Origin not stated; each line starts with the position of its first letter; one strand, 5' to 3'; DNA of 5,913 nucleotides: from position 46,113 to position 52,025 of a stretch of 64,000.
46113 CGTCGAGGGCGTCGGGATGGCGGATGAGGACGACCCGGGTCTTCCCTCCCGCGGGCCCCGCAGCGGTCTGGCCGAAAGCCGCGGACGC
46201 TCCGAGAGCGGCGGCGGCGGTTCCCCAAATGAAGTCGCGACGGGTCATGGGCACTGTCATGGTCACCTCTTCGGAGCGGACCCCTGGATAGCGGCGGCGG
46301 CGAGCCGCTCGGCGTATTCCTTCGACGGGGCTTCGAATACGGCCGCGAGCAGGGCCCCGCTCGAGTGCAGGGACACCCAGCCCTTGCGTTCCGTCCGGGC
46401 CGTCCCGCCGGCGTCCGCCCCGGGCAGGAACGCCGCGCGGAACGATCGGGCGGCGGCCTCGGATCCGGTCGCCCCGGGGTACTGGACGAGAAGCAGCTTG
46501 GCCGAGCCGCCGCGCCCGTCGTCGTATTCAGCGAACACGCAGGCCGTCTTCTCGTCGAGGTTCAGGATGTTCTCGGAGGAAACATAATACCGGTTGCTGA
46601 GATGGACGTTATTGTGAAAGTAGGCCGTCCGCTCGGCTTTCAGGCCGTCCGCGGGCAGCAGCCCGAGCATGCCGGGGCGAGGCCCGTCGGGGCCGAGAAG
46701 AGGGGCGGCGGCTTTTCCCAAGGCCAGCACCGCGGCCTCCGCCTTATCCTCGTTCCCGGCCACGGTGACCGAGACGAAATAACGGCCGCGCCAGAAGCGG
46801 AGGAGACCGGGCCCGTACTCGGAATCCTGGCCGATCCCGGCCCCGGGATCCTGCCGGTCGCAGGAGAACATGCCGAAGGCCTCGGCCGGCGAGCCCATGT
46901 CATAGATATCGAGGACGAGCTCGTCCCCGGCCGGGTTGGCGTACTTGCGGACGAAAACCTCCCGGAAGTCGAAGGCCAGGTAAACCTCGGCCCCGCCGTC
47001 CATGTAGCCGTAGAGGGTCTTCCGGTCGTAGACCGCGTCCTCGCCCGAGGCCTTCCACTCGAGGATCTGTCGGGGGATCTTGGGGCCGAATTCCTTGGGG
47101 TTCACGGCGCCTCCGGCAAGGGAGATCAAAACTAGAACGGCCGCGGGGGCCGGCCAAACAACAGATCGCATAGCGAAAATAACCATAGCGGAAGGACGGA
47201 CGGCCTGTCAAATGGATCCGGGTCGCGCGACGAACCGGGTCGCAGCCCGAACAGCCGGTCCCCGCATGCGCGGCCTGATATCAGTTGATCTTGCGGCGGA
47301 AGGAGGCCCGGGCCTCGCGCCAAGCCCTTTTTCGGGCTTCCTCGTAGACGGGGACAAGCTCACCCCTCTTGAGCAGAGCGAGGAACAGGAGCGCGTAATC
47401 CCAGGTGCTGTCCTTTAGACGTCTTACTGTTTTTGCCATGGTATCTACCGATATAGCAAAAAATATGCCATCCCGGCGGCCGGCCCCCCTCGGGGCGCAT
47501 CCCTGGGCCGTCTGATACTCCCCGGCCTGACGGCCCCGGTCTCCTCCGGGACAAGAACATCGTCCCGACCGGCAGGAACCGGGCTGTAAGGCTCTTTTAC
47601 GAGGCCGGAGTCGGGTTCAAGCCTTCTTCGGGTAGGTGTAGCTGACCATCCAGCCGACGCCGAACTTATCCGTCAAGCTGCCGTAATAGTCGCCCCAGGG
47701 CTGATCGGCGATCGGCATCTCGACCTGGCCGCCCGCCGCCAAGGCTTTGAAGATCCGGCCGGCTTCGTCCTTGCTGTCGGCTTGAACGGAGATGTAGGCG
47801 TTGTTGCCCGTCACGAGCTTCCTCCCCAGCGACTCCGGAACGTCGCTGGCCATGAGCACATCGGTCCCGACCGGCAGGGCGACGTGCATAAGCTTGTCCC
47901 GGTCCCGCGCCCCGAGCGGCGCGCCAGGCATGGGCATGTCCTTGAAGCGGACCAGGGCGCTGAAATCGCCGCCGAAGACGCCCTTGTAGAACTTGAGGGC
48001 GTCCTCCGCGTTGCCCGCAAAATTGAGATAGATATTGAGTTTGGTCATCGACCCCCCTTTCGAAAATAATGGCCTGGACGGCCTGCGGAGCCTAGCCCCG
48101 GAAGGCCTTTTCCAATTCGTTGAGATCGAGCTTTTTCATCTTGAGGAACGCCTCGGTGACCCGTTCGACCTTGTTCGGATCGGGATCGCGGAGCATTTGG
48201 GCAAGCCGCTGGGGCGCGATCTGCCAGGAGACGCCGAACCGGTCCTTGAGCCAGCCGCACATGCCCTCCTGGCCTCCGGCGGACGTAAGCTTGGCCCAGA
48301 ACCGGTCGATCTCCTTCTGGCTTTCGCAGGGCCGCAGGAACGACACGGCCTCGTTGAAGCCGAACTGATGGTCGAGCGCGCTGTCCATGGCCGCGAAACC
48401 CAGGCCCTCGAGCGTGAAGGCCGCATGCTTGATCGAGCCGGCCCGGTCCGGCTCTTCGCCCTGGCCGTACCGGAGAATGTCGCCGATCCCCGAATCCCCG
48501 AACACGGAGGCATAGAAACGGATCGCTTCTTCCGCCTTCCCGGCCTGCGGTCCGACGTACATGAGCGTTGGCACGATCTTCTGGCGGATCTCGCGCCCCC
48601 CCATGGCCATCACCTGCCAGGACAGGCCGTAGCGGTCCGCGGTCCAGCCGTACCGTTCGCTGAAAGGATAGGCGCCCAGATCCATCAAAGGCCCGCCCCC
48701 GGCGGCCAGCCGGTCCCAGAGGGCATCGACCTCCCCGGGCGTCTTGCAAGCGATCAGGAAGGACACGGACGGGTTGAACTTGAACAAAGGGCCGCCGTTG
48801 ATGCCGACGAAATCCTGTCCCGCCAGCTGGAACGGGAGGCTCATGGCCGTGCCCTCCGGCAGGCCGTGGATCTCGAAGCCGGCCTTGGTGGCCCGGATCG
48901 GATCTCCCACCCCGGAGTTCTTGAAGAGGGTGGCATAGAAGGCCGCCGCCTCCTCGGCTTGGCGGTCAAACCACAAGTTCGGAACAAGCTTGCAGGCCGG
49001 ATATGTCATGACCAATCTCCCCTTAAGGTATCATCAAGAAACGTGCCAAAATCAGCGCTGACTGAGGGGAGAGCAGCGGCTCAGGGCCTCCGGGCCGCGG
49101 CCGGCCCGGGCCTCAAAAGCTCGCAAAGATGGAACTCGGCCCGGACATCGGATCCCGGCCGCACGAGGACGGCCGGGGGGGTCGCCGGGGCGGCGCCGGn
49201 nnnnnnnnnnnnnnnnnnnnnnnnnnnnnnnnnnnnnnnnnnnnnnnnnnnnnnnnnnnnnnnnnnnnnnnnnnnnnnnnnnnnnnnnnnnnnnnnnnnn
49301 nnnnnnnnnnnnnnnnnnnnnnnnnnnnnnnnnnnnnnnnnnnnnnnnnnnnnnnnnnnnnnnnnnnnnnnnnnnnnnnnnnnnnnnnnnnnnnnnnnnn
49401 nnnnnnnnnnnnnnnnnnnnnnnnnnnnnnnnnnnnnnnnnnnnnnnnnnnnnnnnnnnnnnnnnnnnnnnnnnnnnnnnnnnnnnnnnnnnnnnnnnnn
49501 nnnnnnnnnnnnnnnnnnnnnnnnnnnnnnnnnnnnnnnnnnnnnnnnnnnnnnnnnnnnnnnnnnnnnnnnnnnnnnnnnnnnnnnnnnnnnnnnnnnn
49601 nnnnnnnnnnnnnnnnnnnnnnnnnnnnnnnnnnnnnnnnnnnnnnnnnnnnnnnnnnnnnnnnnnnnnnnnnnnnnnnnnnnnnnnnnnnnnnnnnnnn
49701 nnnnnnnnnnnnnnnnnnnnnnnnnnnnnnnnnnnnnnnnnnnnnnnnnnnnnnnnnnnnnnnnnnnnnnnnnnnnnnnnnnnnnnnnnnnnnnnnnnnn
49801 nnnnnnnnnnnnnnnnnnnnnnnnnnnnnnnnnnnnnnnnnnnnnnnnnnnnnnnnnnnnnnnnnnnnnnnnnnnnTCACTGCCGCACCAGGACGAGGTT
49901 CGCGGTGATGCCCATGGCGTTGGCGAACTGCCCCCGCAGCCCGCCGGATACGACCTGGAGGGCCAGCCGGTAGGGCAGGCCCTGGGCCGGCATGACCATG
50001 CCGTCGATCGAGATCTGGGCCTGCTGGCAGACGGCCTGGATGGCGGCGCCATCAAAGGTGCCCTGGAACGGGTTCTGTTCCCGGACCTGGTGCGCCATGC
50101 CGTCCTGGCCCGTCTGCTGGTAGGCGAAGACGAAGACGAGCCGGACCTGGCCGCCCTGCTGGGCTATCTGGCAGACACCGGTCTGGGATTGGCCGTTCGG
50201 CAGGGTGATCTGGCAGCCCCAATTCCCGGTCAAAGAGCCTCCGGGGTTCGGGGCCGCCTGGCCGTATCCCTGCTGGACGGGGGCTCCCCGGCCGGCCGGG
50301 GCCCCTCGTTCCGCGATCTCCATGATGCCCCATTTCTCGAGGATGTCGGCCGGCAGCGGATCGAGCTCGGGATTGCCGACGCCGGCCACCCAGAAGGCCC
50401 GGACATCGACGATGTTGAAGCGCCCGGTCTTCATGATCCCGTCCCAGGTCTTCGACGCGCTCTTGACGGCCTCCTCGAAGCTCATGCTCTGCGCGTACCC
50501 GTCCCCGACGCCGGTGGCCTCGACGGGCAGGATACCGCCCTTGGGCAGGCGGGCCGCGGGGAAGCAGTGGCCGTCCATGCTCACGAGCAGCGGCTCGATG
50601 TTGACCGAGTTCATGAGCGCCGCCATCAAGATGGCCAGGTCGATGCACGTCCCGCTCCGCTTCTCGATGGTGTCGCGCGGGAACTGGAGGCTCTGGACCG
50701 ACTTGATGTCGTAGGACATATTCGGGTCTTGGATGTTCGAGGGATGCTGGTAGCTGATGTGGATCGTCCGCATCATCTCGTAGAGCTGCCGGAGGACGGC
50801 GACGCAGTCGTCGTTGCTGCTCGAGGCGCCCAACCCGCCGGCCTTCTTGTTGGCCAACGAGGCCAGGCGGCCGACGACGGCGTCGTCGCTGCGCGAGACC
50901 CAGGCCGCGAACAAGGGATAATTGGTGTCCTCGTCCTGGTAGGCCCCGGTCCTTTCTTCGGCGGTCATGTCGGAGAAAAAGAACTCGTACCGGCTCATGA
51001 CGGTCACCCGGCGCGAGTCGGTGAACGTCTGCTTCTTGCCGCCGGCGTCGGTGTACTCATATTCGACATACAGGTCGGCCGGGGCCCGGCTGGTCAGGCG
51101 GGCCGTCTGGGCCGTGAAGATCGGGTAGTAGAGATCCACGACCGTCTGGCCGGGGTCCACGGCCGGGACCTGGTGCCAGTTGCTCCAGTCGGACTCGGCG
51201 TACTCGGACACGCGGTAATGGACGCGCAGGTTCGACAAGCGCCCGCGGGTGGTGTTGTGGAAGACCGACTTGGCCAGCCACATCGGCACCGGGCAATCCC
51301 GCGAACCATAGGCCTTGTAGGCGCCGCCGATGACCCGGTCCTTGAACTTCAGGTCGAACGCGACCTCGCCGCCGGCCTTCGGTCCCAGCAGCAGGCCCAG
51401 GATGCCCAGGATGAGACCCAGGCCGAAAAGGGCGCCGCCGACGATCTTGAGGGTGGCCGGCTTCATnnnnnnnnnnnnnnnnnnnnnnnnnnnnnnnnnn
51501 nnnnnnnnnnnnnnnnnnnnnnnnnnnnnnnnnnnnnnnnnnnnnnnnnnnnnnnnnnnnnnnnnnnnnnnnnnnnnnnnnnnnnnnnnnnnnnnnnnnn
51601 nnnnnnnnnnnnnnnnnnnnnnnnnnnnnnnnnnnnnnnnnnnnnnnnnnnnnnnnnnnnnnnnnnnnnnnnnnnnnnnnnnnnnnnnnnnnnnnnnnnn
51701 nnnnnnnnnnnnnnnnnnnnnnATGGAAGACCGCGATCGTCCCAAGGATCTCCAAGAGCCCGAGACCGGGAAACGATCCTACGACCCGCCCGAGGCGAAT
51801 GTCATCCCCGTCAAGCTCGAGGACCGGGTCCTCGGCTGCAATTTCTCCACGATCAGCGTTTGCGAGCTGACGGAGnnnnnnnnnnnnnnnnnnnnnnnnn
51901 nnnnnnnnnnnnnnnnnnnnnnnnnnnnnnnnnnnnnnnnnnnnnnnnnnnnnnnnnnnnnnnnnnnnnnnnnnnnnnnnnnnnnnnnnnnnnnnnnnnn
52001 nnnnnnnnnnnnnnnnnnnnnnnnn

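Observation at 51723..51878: Unlisted 51-aa ORF: leader-like acidic N-terminus and a two-Cys C-terminal core with C-X3-T / C-X3-E spacing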

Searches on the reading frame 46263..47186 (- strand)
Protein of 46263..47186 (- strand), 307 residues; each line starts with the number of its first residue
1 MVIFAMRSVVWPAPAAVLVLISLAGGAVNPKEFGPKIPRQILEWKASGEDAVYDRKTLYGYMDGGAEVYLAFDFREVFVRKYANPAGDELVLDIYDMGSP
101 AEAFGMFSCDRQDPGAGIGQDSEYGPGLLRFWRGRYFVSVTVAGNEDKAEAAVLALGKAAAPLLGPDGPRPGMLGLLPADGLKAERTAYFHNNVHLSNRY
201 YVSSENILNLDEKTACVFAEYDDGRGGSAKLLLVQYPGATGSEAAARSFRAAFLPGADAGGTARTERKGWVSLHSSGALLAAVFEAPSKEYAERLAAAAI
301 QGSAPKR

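Call 51: search_protein_families(library=pfam, proteins=[window:46263-47186:-], max_evalue=0.001)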
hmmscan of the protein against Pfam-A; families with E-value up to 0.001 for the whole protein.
window:46263-47186:- (307 aa): 1 family
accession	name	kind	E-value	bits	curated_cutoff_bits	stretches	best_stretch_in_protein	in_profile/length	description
PF20244.3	DUF6599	-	5.4e-33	114.6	27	1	43-237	3-186/186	Family of unknown function (DUF6599)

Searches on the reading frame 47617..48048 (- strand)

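Call 51: search_protein_families(library=pfam, proteins=[window:47617-48048:-], max_evalue=0.001)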
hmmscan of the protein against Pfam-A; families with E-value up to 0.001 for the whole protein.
window:47617-48048:- (143 aa): 2 families
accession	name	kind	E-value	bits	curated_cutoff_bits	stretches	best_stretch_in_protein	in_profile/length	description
PF00903.31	Glyoxalase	-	1.5e-12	48.4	20.6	1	9-134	7-120/121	Glyoxalase/Bleomycin resistance protein/Dioxygenase superfamily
PF06983.19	3-dmu-9_3-mt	-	4.9e-08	33.9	24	1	3-135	2-115/116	3-demethylubiquinone-9 3-methyltransferase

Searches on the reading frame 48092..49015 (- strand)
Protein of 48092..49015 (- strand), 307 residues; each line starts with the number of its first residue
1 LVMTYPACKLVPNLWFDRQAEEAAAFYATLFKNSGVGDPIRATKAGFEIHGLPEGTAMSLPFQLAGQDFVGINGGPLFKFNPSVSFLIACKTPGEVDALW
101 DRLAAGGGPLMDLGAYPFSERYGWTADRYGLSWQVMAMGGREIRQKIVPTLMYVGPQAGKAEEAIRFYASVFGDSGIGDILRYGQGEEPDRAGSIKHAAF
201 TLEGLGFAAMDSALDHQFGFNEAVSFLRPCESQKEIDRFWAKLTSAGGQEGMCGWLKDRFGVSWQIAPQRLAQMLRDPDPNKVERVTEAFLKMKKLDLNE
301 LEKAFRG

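Call 51: search_protein_families(library=pfam, proteins=[window:48092-49015:-], max_evalue=0.001)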
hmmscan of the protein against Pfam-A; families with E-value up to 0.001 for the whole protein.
window:48092-49015:- (307 aa): 2 families
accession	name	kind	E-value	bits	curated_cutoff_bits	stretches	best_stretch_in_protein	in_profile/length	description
PF06983.19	3-dmu-9_3-mt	-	5.2e-74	246.6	24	2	145-266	1-115/116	3-demethylubiquinone-9 3-methyltransferase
PF00903.31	Glyoxalase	-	0.00026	21.8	20.6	0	85-135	70-121/121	Glyoxalase/Bleomycin resistance protein/Dioxygenase superfamily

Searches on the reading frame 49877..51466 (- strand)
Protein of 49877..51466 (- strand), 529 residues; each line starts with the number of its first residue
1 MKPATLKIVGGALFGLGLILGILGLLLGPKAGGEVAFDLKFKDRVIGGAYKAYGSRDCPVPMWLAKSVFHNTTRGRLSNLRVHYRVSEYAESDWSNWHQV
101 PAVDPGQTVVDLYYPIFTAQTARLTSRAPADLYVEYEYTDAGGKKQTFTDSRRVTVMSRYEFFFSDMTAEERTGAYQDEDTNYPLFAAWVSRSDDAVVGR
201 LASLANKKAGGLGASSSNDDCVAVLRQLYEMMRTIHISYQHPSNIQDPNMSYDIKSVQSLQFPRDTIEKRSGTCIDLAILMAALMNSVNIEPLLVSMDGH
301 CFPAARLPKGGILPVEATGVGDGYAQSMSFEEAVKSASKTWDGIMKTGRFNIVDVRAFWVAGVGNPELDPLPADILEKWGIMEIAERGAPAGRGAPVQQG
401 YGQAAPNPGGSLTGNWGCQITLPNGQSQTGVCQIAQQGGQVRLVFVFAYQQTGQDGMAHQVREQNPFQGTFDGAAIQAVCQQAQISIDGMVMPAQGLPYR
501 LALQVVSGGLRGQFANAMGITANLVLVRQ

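Call 30: search_protein_families(library=pfam, proteins=[window:49877-51466:-], max_evalue=0.01)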
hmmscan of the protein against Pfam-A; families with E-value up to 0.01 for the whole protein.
window:49877-51466:- (529 aa): 2 families
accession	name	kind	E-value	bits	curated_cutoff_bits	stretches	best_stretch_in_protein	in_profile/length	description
PF04473.18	DUF553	-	1.9e-05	24.6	20.5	1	235-295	30-86/140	Transglutaminase-like domain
PF01841.26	Transglut_core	-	0.0022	18.7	23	1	249-291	28-71/108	Transglutaminase-like superfamily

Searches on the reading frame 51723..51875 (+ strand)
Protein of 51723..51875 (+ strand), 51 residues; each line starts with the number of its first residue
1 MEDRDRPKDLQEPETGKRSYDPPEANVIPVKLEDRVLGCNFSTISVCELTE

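Call 11: search_protein_families(library=ncbifam, proteins=[window:51723-51875:+], max_evalue=1)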
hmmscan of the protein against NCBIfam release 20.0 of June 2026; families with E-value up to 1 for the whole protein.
seq(51 aa): 0 families

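Call 12: search_protein_families(library=pfam, proteins=[window:51723-51875:+], max_evalue=1)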
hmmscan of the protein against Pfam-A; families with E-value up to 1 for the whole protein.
seq(51 aa): 0 families

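Call 14: find_homologous_proteins(query=window:51723-51875:+, max_evalue=10)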
Query seq(51 aa) (51 aa): 14 proteins with E <= 10 among 14 candidates.
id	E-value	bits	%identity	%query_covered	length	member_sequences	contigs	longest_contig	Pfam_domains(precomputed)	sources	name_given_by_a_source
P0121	8.7e-26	105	98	100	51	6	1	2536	-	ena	-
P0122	2.6e-23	98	90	100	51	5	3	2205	-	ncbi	-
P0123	9.5e-23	96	88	100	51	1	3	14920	-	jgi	jgi:hypothetical protein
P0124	3.0e-21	91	84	100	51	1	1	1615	-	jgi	jgi:hypothetical protein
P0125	1.2e-20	89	82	100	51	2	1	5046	-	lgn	-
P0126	2.2e-20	89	84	100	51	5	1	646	-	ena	-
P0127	2.1e-19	86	82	100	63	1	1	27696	-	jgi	jgi:hypothetical protein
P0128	2.1e-19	86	78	100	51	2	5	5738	-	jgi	jgi:hypothetical protein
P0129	6.0e-19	84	84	100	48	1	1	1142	-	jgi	jgi:hypothetical protein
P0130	2.6e-16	76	73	100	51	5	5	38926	-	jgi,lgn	jgi:hypothetical protein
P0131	1.3e-15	74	71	100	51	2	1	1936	-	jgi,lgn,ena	-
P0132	2.6e-15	73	71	100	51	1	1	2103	-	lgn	-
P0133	1.1e-14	71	71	100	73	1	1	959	-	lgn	-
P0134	1.5e-13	67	67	100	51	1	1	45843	-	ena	-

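Call 34: find_encoding_contigs(protein=P0130, flank=4000, max_places=4)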
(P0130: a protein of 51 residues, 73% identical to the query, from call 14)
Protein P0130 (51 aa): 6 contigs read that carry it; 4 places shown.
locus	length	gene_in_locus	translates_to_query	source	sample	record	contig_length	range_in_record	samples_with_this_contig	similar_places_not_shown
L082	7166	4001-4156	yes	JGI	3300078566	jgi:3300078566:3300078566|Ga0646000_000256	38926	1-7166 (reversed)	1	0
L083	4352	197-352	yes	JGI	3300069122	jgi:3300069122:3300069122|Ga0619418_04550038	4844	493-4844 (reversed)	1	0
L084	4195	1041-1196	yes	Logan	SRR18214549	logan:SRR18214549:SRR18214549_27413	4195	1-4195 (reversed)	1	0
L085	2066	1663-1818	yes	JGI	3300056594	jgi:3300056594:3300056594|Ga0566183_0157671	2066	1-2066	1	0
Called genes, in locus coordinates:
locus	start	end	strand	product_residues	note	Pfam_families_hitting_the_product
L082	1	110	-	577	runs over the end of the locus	PF00144:Beta-lactamase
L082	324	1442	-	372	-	-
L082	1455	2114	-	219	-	-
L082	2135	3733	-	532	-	-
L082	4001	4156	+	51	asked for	-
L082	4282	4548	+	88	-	PF05402:PqqD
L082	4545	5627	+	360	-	PF04055:Radical_SAM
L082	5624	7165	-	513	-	?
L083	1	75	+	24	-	?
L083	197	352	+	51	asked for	-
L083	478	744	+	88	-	PF05402:PqqD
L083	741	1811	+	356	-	PF04055:Radical_SAM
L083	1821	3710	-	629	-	PF17820:PDZ_6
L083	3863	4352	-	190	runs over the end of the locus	PF01625:PMSR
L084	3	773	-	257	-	?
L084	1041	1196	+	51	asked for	-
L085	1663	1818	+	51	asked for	-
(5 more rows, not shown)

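Call 35: find_encoding_contigs(protein=P0134, flank=4000, max_places=3)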
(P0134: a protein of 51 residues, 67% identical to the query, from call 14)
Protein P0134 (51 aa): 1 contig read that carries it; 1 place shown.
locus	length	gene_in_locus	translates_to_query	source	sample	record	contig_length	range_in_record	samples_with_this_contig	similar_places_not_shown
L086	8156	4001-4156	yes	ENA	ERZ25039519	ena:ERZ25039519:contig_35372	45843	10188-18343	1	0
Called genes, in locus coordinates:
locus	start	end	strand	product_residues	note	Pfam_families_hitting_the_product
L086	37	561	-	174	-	-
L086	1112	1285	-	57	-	-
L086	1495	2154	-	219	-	-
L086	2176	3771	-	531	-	PF04473:DUF553 (faint)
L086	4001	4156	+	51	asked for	-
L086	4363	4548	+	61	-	PF05402:PqqD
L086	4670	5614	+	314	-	-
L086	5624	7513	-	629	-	PF13180:PDZ_2 (weak), PF17820:PDZ_6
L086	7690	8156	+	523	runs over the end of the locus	PF00890:FAD_binding_2 (weak), PF01266:DAO (faint), PF07992:Pyr_redox_2 (faint), PF13450:NAD_binding_8 (weak), PF00732:GMC_oxred_N (weak), PF05199:GMC_oxred_C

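Call 36: find_encoding_contigs(protein=P0123, flank=3000, max_places=3)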
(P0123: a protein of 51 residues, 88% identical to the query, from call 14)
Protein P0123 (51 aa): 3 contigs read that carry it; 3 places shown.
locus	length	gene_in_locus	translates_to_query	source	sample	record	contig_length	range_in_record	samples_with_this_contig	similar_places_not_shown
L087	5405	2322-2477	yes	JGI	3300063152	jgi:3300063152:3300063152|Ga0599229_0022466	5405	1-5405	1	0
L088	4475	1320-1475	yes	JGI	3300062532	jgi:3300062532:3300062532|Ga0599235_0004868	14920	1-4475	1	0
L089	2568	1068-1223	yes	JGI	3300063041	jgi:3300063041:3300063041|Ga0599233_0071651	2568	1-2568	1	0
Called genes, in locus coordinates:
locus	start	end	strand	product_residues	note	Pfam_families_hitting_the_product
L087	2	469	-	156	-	?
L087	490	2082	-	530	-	-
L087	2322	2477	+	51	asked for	-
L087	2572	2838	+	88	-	PF05402:PqqD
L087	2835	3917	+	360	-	PF04055:Radical_SAM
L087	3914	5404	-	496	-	?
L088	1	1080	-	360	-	?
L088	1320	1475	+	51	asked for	-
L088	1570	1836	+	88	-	PF05402:PqqD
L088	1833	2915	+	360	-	PF04055:Radical_SAM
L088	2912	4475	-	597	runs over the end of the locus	PF13180:PDZ_2 (weak), PF17820:PDZ_6 (weak)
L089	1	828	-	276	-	?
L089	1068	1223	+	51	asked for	-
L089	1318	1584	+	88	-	PF05402:PqqD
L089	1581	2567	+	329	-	?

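Call 37: find_encoding_contigs(protein=P0127, flank=3000, max_places=2)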
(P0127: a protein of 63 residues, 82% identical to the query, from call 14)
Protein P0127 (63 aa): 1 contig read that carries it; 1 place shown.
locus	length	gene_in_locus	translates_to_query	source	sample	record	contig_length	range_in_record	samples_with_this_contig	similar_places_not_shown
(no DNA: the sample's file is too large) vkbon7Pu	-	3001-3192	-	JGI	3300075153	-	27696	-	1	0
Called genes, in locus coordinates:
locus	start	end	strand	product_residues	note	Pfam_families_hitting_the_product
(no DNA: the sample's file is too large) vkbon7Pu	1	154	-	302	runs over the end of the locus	PF20244:DUF6599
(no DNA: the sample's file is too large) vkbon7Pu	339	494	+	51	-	-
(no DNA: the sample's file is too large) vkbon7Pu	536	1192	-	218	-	-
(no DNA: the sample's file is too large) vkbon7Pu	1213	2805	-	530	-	-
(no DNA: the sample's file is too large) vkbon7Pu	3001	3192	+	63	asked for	-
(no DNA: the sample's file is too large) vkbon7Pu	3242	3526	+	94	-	PF05402:PqqD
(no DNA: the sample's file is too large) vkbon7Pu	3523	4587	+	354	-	PF04055:Radical_SAM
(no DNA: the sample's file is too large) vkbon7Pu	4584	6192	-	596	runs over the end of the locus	PF13180:PDZ_2 (weak), PF17820:PDZ_6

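Call 38: find_encoding_contigs(protein=P0128, flank=3000, max_places=4)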
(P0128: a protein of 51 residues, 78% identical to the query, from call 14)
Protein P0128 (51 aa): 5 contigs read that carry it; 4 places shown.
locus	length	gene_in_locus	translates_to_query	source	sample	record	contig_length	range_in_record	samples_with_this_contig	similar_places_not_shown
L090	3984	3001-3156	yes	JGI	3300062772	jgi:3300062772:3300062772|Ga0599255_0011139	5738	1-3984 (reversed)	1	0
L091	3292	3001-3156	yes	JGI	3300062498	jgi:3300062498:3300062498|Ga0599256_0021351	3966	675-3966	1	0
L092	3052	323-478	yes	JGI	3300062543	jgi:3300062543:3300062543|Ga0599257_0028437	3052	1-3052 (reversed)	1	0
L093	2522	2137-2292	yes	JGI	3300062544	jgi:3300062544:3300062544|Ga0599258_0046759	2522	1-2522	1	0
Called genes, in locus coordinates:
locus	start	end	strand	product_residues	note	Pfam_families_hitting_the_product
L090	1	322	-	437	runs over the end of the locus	PF04966:OprB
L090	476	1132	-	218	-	-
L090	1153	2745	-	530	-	-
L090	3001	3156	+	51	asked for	-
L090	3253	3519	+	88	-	PF05402:PqqD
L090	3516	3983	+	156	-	?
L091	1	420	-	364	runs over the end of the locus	?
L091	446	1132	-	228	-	-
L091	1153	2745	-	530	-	-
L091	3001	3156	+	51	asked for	-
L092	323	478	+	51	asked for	-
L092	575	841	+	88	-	PF05402:PqqD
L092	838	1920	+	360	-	PF04055:Radical_SAM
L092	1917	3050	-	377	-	?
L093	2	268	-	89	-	?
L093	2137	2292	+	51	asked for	-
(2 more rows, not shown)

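Call 55: search_protein_representatives(alignment_id=A1)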
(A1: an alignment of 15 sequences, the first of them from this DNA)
Query: 15 sequences, 51 profile positions. Proteins with E-value up to 0.001 (for the whole library): 29; up to 1e-10: 3; up to 1e-30: 0. The best 29 are listed.
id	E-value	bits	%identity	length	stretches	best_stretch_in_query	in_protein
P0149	5.0e-14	68.2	-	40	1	13-51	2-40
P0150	1.7e-12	63.3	-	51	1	1-51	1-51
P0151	3.7e-11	59.0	-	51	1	1-51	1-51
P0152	2.6e-09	53.1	-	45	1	13-46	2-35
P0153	9.1e-09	51.3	-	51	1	1-47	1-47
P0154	1.6e-07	47.3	-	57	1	11-41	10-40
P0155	2.6e-07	46.7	-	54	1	1-40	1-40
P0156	2.1e-06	43.8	-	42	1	11-51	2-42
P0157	9.0e-06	41.7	-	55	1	1-42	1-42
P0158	1.0e-05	41.6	-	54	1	1-47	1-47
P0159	1.1e-05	41.5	-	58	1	7-43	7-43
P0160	1.2e-05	41.3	-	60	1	7-47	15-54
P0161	2.0e-05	40.6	-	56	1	7-40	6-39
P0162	3.6e-05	39.8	-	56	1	1-45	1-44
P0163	5.2e-05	39.3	-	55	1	1-40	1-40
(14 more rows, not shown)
